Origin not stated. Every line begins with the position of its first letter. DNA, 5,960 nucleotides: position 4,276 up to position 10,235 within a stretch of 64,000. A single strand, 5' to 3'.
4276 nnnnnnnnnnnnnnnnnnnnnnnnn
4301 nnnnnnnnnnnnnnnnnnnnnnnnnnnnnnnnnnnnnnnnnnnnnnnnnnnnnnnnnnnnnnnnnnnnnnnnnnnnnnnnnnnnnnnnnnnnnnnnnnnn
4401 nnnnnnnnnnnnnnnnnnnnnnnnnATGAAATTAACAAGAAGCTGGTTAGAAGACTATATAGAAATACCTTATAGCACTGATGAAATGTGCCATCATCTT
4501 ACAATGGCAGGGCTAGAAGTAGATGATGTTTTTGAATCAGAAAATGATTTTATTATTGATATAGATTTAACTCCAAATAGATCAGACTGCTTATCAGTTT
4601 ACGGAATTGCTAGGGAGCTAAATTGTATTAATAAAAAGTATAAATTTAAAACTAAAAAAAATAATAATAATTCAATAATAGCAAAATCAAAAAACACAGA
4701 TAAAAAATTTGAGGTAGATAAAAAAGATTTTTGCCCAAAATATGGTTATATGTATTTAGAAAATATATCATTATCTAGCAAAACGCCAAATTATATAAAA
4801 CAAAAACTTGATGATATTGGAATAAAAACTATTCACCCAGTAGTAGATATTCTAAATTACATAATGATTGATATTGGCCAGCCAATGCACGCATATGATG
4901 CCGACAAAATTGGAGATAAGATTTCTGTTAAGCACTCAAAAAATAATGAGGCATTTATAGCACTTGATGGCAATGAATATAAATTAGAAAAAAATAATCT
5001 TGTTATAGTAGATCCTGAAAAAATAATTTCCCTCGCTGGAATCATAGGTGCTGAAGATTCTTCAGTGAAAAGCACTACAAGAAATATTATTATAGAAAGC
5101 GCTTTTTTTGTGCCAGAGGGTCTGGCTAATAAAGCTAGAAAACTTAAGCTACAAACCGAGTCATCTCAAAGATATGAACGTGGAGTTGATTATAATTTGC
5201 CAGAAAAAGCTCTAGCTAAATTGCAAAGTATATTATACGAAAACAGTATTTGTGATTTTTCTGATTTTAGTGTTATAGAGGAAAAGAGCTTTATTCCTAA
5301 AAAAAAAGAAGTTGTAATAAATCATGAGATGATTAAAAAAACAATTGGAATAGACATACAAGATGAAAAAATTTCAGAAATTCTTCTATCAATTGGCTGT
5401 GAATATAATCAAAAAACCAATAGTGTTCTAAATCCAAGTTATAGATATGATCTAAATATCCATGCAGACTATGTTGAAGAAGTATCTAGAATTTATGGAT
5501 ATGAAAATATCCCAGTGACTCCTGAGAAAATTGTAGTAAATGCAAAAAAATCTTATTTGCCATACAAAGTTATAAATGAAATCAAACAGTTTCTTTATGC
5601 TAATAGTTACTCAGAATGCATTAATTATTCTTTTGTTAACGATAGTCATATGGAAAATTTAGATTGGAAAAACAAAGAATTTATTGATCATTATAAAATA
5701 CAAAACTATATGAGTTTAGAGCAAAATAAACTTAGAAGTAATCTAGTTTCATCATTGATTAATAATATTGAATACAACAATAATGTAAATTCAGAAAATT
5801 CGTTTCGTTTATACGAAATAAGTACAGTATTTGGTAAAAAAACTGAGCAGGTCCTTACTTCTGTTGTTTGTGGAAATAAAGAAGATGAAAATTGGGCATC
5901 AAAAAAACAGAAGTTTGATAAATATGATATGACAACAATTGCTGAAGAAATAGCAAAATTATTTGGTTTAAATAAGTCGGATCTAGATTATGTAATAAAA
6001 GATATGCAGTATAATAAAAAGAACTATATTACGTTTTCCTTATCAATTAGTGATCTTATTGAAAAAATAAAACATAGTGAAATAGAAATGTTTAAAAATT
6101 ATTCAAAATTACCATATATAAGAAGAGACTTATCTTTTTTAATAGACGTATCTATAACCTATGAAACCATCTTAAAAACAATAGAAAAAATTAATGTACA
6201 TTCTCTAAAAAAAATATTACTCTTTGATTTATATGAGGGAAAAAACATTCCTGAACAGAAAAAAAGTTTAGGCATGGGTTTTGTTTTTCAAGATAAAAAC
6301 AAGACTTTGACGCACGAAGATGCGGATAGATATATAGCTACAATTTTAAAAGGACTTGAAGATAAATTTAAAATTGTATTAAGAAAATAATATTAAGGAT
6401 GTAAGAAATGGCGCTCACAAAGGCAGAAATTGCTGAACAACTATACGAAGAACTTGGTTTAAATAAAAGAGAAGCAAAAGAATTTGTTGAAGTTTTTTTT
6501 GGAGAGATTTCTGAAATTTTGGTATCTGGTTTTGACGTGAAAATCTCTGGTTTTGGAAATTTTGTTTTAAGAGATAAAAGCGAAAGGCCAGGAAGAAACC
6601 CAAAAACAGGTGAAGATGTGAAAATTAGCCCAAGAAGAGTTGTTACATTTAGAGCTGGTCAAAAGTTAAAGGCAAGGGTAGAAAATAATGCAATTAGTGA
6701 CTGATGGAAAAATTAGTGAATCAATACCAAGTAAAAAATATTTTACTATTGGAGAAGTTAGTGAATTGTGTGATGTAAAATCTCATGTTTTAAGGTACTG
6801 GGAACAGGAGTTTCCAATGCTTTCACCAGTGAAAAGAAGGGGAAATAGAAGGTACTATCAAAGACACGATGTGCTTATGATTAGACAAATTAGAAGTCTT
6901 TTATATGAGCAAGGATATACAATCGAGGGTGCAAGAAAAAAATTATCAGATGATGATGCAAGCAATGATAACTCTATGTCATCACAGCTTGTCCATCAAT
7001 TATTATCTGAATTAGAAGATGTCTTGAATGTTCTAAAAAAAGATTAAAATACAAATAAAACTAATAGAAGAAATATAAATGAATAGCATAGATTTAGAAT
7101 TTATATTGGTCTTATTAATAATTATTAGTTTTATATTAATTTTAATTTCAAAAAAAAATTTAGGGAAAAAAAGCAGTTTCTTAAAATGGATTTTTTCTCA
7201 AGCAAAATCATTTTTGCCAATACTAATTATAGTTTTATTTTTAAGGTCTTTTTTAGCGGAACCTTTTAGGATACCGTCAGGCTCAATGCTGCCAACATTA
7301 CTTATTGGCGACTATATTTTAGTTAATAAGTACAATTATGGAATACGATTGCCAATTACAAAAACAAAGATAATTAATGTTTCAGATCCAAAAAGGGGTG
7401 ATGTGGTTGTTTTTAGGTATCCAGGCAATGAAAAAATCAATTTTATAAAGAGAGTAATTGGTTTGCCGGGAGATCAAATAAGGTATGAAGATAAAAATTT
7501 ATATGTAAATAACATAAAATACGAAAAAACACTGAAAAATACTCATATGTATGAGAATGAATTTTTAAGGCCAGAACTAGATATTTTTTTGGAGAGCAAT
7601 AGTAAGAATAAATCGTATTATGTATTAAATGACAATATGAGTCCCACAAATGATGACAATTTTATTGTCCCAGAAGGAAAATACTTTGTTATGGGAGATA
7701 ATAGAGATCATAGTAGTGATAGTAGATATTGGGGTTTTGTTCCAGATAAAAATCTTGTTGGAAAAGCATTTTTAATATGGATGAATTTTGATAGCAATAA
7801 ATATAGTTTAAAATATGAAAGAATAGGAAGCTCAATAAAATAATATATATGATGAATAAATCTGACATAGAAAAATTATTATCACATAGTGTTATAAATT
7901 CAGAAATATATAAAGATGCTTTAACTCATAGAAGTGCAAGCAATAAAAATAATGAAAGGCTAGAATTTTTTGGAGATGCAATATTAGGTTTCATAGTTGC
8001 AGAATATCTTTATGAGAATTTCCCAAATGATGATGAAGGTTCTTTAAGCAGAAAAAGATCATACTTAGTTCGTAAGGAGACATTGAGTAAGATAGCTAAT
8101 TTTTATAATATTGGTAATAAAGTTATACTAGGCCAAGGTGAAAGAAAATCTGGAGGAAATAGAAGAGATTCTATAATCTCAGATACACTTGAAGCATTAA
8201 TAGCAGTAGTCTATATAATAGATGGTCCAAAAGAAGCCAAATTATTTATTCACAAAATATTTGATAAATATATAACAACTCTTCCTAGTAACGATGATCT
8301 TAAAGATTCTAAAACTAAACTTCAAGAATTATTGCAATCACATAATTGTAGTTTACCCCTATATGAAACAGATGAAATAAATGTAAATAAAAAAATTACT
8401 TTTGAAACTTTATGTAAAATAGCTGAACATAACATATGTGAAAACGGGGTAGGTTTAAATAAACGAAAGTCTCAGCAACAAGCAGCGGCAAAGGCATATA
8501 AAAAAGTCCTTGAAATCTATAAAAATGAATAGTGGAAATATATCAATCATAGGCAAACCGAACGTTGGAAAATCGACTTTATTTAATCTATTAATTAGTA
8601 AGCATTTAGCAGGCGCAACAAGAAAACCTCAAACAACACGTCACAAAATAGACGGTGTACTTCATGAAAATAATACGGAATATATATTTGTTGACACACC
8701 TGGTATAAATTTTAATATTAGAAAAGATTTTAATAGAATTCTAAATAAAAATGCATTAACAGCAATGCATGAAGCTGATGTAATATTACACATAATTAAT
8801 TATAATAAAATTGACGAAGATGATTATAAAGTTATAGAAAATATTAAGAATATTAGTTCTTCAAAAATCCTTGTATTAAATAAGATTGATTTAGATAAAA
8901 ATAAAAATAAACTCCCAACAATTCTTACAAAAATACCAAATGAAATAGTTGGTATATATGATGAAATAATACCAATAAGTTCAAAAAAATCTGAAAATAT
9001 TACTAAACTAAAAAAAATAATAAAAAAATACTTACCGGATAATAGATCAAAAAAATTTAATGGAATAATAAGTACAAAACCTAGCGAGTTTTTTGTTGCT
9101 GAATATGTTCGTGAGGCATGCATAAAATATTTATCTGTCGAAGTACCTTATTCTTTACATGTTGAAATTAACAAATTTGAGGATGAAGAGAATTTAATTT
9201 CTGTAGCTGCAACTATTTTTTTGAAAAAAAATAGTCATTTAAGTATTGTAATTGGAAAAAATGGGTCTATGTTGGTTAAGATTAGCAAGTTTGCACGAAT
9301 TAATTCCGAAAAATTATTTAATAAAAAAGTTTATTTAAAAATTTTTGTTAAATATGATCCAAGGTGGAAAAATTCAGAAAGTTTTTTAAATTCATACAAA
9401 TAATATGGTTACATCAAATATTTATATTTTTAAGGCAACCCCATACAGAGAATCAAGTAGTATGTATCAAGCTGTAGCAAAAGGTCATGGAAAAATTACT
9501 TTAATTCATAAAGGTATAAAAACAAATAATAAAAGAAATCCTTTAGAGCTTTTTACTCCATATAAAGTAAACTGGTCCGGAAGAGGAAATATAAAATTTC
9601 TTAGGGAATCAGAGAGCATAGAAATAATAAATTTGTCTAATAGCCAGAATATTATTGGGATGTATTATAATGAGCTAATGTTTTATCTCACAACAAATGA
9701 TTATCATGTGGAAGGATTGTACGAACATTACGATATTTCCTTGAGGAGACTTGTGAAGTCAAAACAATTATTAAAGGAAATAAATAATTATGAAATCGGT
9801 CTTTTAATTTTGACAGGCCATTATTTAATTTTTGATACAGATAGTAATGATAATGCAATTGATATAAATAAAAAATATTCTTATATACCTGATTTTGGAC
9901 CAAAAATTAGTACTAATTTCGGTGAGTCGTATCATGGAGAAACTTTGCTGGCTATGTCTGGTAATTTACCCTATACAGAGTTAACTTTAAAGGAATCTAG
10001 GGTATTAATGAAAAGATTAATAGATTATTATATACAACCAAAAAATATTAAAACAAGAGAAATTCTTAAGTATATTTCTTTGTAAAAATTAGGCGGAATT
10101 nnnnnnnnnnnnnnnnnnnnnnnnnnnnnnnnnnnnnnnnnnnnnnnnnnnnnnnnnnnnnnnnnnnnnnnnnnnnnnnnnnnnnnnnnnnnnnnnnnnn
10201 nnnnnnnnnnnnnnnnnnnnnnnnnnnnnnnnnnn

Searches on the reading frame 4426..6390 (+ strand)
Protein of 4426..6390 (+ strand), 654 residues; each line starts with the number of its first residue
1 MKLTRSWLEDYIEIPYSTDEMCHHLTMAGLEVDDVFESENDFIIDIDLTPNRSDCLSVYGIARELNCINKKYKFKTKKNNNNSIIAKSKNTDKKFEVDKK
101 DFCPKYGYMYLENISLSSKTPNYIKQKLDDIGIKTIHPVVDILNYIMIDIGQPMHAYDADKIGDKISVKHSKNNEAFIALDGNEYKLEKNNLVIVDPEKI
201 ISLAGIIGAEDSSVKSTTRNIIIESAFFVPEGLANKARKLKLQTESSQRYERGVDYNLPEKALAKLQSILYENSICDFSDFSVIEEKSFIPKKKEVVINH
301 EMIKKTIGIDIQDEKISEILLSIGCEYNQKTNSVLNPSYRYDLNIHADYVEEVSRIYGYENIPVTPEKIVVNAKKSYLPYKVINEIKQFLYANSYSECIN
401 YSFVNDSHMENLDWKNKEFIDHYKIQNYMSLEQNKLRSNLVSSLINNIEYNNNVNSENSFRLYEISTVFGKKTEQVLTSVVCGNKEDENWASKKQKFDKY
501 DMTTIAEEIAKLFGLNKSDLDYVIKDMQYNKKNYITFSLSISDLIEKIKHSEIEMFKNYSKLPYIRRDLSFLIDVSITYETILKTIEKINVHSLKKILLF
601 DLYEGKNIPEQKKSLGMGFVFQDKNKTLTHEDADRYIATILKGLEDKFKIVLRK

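Call 55: search_protein_families(library=pfam, proteins=[window:4426-6390:+], max_evalue=1e-8)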
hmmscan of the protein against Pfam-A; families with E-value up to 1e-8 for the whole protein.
window:4426-6390:+ (654 aa): 5 families
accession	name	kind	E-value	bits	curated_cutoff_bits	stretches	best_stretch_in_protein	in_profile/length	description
PF03483.22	B3_4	-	1.1e-56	191.6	29.3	1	103-271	2-170/174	B3/4 domain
PF17759.6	tRNA_synthFbeta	-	8.5e-26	91.2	22.4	1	362-521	1-163/214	Phenylalanyl tRNA synthetase beta chain CLM domain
PF03147.19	FDX-ACB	-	2.3e-25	89.3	31.1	1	560-653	1-94/94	Ferredoxin-fold anticodon binding domain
PF03484.21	B5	-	2.5e-20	72.9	28.6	1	298-359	3-67/67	tRNA synthetase B5 domain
PF18262.7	PhetRS_B1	-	1.7e-09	38.3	26.8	0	4-70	7-82/83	Phe-tRNA synthetase beta subunit B1 domain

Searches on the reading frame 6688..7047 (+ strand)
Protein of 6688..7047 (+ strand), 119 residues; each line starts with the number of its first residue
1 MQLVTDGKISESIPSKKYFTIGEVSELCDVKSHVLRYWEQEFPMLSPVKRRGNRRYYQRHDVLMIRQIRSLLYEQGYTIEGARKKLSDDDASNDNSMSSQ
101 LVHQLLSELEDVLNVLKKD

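Call 55: search_protein_families(library=pfam, proteins=[window:6688-7047:+], max_evalue=1e-8)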
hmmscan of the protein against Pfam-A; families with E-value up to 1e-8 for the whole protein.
window:6688-7047:+ (119 aa): 2 families
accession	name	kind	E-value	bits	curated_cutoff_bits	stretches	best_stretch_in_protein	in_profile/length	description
PF13411.12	MerR_1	-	1.9e-21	76.3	21.6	1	19-87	1-67/69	MerR HTH family regulatory protein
PF00376.29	MerR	-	7.8e-11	42.1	28.2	1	20-57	1-38/38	MerR family regulatory protein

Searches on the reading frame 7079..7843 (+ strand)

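Call 55: search_protein_families(library=pfam, proteins=[window:7079-7843:+], max_evalue=1e-8)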
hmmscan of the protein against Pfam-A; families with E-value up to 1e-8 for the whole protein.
window:7079-7843:+ (254 aa): 1 family
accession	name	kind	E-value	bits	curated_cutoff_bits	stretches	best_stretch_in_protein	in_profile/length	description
PF10502.14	Peptidase_S26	-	1.1e-58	198.4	22.9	1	41-235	4-168/168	Signal peptidase, peptidase S26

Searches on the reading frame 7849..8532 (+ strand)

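Call 55: search_protein_families(library=pfam, proteins=[window:7849-8532:+], max_evalue=1e-8)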
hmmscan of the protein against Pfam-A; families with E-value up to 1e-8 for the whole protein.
window:7849-8532:+ (227 aa): 2 families
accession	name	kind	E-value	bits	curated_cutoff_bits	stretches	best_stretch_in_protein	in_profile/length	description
PF14622.11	Ribonucleas_3_3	-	4.6e-31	108.1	35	1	17-138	1-125/128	Ribonuclease-III-like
PF00636.31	Ribonuclease_3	-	1.1e-22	81.2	27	1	36-124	1-100/102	Ribonuclease III domain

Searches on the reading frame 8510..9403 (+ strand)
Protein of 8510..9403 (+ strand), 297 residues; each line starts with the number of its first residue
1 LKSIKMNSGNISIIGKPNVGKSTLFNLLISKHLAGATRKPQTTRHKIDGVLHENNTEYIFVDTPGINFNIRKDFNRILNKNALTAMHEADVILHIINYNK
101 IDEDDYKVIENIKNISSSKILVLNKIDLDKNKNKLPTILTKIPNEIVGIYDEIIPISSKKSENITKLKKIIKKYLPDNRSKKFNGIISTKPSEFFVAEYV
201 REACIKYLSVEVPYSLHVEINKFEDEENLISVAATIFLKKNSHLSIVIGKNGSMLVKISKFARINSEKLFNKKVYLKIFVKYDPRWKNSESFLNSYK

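Call 55: search_protein_families(library=pfam, proteins=[window:8510-9403:+], max_evalue=1e-8)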
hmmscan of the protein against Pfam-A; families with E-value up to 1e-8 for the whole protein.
window:8510-9403:+ (297 aa): 4 families
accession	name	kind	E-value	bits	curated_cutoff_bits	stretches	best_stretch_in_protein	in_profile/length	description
PF01926.29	MMR_HSR1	-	1.5e-24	86.7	21.9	1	11-125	2-113/113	50S ribosome-binding GTPase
PF07650.23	KH_2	-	1e-12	48.1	22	1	211-286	1-77/78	KH domain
PF02421.24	FeoB_N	-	1.7e-12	47.6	27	1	11-169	3-154/156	Ferrous iron transport protein B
PF00009.33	GTP_EFTU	-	3.5e-09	37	26.5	0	52-176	65-187/188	Elongation factor Tu GTP binding domain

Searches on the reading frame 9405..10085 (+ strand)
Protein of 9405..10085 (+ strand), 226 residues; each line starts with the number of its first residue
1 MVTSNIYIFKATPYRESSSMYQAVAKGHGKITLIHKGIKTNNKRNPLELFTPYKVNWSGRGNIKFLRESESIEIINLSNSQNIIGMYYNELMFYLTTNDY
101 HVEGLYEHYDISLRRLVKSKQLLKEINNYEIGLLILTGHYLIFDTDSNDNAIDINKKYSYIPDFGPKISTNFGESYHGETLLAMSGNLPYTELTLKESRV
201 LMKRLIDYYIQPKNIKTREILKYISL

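Call 55: search_protein_families(library=pfam, proteins=[window:9405-10085:+], max_evalue=1e-8)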
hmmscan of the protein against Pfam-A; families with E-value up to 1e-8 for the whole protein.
window:9405-10085:+ (226 aa): 0 families

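Call 59: search_protein_families(library=pfam, proteins=[window:9405-10085:+], max_evalue=0.001)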
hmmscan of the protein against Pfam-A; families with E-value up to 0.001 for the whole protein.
window:9405-10085:+ (226 aa): 2 families
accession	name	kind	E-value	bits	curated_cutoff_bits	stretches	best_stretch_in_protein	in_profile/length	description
PF11967.14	RecO_N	-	2.8e-07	30.9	27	1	3-73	5-78/80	Recombination protein O N terminal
PF02565.21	RecO_C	-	0.00015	22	22.1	1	82-210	7-145/157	Recombination protein O C terminal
